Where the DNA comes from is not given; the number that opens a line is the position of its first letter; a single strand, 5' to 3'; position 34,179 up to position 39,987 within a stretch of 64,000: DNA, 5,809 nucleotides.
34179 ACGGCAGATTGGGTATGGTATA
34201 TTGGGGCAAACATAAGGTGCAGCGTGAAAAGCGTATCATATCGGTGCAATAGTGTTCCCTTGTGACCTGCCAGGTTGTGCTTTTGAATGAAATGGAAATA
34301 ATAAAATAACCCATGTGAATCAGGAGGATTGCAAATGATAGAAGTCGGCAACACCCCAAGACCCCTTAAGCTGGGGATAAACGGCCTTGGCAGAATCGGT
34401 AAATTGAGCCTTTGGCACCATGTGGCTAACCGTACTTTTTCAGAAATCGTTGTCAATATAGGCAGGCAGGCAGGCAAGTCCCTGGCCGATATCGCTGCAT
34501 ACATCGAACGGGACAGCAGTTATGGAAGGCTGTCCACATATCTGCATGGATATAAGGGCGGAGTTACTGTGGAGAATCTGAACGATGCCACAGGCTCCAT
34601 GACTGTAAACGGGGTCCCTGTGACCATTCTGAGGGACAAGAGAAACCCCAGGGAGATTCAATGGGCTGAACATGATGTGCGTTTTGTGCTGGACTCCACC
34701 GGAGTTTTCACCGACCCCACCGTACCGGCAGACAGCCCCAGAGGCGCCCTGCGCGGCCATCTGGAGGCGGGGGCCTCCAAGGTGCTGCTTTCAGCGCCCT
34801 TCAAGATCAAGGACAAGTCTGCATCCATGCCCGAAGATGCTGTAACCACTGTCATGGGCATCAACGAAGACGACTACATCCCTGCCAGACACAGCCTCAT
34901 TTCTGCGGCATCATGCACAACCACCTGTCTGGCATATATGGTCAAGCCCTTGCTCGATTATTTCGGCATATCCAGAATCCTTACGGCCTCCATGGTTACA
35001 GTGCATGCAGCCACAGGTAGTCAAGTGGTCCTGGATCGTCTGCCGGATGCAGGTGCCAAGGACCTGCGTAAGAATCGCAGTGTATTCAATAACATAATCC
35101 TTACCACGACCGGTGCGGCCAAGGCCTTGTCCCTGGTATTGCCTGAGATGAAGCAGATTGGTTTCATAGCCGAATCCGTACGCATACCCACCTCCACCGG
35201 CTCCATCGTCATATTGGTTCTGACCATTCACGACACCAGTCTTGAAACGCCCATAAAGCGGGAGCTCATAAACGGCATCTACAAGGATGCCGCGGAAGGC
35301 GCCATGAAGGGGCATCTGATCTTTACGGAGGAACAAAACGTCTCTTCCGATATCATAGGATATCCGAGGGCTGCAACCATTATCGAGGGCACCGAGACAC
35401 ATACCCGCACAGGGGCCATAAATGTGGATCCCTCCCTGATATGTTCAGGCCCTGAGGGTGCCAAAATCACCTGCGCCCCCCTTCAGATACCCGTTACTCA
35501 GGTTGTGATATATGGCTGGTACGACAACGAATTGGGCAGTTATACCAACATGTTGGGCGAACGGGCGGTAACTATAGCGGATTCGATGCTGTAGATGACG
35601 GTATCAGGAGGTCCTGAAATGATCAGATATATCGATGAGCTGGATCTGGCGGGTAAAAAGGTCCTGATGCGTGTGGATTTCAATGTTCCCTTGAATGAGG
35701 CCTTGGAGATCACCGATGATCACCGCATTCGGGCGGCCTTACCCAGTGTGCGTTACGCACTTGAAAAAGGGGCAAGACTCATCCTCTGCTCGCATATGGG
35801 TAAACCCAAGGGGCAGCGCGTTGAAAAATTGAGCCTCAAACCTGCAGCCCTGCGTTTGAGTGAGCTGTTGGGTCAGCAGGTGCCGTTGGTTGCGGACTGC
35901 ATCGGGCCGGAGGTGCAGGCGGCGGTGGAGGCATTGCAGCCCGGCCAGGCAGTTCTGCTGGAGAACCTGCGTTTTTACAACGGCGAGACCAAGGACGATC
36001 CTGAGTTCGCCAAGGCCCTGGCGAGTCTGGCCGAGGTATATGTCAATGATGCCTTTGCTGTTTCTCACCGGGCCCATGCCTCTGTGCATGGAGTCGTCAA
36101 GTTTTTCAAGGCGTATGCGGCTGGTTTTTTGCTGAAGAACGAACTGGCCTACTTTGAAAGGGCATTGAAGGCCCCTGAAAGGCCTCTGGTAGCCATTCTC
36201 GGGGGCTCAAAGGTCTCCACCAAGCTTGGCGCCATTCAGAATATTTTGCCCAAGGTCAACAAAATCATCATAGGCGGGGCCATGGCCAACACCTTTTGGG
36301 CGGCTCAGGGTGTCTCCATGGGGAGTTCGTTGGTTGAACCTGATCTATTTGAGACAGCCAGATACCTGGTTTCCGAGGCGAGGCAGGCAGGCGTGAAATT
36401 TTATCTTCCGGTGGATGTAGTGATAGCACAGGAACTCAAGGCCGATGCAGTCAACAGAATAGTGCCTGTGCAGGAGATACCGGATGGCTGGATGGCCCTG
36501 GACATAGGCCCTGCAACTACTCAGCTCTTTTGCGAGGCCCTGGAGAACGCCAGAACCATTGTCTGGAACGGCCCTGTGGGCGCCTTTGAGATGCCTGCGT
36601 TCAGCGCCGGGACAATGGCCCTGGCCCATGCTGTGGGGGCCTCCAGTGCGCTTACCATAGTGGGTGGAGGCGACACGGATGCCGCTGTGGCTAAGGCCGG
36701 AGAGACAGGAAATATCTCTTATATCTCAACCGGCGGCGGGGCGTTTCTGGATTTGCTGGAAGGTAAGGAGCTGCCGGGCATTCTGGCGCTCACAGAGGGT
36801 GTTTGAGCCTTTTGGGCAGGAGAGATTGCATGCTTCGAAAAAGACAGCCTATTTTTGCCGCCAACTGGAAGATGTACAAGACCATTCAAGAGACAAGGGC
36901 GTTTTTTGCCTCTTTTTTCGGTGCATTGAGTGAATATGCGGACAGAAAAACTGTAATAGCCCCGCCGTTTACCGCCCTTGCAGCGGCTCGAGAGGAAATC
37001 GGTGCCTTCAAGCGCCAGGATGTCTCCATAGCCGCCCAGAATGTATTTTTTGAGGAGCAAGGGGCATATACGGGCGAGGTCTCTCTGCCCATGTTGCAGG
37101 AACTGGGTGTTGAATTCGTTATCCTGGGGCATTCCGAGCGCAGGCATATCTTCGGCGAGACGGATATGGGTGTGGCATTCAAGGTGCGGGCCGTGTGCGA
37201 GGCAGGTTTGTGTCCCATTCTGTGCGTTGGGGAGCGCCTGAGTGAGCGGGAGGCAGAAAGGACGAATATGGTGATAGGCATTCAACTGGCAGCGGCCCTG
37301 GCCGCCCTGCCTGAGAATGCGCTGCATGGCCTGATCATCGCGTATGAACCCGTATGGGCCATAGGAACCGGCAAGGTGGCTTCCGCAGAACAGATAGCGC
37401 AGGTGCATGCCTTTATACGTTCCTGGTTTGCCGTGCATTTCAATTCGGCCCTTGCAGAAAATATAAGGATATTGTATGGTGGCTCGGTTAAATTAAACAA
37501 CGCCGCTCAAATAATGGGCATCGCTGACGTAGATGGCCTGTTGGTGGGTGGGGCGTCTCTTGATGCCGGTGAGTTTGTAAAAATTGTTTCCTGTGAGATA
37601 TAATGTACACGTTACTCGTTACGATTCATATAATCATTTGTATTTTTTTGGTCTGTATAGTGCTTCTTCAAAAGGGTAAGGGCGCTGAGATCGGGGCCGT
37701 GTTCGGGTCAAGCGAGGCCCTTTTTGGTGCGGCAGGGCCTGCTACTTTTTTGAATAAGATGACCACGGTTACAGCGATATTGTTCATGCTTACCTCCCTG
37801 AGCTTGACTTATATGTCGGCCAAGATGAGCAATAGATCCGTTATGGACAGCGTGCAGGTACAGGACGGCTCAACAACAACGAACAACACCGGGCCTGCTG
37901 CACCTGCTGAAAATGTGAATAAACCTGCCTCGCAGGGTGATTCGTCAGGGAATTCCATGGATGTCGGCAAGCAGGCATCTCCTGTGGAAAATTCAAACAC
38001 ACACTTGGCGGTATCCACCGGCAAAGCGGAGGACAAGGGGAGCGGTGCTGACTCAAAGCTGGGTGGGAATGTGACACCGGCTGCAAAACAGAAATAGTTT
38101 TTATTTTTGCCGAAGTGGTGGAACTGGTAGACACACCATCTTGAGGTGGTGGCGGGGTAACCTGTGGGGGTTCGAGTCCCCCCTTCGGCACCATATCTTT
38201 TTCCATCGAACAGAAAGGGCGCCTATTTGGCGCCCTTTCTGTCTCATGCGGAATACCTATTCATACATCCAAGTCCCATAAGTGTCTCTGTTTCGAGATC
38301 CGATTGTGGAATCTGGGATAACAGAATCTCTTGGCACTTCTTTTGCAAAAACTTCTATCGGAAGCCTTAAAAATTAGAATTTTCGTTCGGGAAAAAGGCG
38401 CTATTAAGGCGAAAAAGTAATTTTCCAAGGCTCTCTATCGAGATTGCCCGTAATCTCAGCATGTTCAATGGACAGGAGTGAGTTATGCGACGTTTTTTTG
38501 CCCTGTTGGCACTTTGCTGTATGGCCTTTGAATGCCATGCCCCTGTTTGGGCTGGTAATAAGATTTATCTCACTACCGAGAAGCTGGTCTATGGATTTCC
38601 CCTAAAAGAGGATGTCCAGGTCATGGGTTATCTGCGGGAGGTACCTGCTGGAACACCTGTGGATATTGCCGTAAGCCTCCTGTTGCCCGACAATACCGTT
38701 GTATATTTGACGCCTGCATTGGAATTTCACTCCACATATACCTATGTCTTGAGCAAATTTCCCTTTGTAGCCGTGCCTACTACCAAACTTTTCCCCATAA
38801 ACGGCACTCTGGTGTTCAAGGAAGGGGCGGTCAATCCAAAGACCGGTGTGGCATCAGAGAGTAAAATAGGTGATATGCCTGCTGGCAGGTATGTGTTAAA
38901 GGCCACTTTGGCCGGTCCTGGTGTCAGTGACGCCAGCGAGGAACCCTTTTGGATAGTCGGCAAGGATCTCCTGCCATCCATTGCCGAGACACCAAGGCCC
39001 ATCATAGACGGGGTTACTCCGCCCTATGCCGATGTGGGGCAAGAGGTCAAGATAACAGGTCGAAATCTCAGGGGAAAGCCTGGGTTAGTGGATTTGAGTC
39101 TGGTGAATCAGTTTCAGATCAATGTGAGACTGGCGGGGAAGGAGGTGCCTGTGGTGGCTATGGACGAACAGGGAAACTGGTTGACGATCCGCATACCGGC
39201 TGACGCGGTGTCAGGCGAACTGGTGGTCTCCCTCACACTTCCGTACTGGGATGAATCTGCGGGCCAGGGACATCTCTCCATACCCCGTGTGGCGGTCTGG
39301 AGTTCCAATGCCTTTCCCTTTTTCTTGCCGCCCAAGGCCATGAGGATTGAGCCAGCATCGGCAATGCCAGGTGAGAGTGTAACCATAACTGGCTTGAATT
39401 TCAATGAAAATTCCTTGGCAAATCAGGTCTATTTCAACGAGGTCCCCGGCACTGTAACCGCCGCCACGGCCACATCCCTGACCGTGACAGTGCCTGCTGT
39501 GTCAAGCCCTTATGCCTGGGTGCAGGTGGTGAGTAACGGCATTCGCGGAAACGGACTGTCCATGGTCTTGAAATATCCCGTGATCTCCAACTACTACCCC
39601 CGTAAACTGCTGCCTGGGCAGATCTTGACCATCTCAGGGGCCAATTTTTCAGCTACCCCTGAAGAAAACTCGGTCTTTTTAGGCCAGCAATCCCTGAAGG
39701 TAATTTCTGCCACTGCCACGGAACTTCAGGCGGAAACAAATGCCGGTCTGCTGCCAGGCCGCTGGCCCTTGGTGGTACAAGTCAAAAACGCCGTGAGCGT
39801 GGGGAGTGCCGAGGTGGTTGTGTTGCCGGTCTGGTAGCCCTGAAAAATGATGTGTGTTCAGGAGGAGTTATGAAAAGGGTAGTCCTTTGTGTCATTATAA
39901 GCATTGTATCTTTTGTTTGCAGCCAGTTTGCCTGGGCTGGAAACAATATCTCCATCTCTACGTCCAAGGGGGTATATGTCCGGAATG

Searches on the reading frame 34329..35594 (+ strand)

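Call 33: search_protein_families(library=ncbifam, proteins=[window:34329-35594:+], max_evalue=0.00001)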
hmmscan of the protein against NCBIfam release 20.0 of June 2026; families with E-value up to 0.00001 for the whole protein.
window:34329-35594:+ (421 aa): 9 families
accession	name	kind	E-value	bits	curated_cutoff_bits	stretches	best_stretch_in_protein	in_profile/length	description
TIGR01534.1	GAPDH-I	equivalog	1e-99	333.9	367.2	1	14-409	1-329/330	type I glyceraldehyde-3-phosphate dehydrogenase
NF005830.0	PRK07729.1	equivalog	1e-53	182.4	546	1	14-357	4-299/343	glyceraldehyde-3-phosphate dehydrogenase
NF033735.1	G3PDH_Arsen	exception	6.5e-53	180.3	450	1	15-355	1-293/323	ArsJ-associated glyceraldehyde-3-phosphate dehydrogenase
NF005641.0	PRK07403.1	equivalog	1.5e-50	172.3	616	1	14-354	3-298/337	type I glyceraldehyde-3-phosphate dehydrogenase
NF006512.0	PRK08955.1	equivalog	5.9e-43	147.5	563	1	13-355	3-297/334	glyceraldehyde-3-phosphate dehydrogenase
NF006139.0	PRK08289.1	equivalog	1.4e-38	132.7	431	1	17-359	133-441/480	glyceraldehyde-3-phosphate dehydrogenase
NF011954.0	PRK15425.1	equivalog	2.2e-38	132.2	662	1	13-344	3-286/331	glyceraldehyde-3-phosphate dehydrogenase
TIGR01532.1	E4PD_g-proteo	equivalog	6.8e-37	127.5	530.55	1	15-360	2-302/325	erythrose-4-phosphate dehydrogenase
NF010058.0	PRK13535.1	equivalog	7.7e-35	120.6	539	1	13-360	3-305/339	erythrose-4-phosphate dehydrogenase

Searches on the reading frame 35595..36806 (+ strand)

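Call 33: search_protein_families(library=ncbifam, proteins=[window:35595-36806:+], max_evalue=0.00001)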
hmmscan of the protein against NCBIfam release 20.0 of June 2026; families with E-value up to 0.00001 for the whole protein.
window:35595-36806:+ (403 aa): 1 family
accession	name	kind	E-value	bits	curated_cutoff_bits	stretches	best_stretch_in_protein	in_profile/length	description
NF010569.0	PRK13962.1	equivalog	1.2e-168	562.2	883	1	10-400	3-392/645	bifunctional phosphoglycerate kinase/triosephosphate isomerase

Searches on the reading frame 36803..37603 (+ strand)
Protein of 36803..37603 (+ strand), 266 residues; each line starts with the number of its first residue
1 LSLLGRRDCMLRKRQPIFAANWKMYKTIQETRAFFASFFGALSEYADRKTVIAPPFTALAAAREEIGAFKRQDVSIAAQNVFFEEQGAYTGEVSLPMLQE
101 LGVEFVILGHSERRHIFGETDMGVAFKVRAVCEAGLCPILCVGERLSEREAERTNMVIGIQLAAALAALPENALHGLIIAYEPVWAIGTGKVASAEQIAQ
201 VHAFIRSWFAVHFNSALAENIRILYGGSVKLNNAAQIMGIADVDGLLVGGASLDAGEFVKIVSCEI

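Call 66: search_protein_families(library=ncbifam, proteins=[window:36803-37603:+], max_evalue=1e-10)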
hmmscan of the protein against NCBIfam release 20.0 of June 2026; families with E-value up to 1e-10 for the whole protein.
window:36803-37603:+ (266 aa): 9 families
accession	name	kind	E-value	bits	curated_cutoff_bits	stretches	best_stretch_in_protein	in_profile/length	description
NF010569.0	PRK13962.1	equivalog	3.4e-87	293.1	883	1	12-264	395-643/645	bifunctional phosphoglycerate kinase/triosephosphate isomerase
NF000722.0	PRK00042.2-1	equivalog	8.9e-64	215.2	293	1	19-263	7-246/256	triose-phosphate isomerase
NF011163.0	PRK14565.1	equivalog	2.8e-56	190.9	298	1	19-263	6-232/240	triosephosphate isomerase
TIGR00419.1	tim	equivalog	5.3e-54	183.4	130.6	1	19-255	3-227/228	triose-phosphate isomerase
NF000728.0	PRK00042.3-2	equivalog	2.8e-53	180.8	255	1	17-263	2-227/231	triose-phosphate isomerase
NF012036.0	PRK15492.1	equivalog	5.8e-47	160.3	509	1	17-263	6-256/261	triosephosphate isomerase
NF011497.0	PRK14905.1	equivalog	6.8e-45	153.9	485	1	17-262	7-256/357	triosephosphate isomerase/PTS system glucose/sucrose-specific transporter subunit IIB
NF000729.0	PRK00042.3-3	equivalog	4.1e-32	111.9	309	1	74-263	54-232/234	triose-phosphate isomerase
NF003302.0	PRK04302.1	subfamily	2e-14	53.9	132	1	15-233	3-186/223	triose-phosphate isomerase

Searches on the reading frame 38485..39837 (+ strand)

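Call 33: search_protein_families(library=ncbifam, proteins=[window:38485-39837:+], max_evalue=0.00001)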
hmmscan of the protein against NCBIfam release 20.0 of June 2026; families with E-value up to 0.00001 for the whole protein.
window:38485-39837:+ (450 aa): 2 families
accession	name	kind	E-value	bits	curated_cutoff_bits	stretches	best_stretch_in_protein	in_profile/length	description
NF047769.1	LIC10067_lipo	equivalog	2.5e-10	39.9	200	1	292-339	55-102/239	LIC10067 family putative lipoprotein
NF058597.1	CoaZ_rpt_PGGG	domain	1.6e-08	34.5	30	0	283-351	3-73/88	choice-of-anchor Z repeating domain-containing protein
